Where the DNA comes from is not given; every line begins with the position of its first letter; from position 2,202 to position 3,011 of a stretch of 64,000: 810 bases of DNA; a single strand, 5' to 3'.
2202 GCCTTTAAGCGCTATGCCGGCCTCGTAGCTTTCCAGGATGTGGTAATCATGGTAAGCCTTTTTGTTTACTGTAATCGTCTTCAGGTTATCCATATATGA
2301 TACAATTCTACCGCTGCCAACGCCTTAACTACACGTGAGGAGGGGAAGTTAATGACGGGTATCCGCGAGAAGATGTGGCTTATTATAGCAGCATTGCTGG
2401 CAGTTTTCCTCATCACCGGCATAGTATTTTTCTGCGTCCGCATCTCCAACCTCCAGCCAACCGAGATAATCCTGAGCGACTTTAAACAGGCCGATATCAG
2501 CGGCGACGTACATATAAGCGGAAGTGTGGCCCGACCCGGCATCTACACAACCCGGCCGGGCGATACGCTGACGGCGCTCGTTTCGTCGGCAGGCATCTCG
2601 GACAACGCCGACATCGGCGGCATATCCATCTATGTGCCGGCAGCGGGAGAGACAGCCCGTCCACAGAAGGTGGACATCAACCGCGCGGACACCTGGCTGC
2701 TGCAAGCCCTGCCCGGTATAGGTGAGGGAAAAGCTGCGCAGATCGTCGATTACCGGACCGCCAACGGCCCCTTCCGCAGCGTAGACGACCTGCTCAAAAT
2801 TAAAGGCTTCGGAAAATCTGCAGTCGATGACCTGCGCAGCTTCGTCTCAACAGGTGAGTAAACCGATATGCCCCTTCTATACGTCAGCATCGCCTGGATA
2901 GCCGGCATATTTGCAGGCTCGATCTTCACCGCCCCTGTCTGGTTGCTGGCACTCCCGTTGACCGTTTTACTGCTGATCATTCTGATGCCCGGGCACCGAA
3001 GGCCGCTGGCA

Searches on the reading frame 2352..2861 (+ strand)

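Call 16: search_protein_families(library=pfam, proteins=[window:2352-2861:+], max_evalue=0.0001)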
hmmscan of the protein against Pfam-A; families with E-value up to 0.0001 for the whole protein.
window:2352-2861:+ (169 aa): 4 families
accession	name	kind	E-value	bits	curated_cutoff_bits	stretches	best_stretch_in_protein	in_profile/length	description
PF12836.13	HHH_3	-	1.2e-20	73.8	27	1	105-165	4-64/65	Helix-hairpin-helix motif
PF03934.19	T2SSK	-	9.8e-07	29.5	24.2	1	107-155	1-49/63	Type II secretion system (T2SS), protein K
PF00633.29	HHH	-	1.9e-06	27.8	24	0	116-134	12-30/30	Helix-hairpin-helix motif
PF10531.15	SLBB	-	1.9e-05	24.9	27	1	53-93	2-43/55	SLBB domain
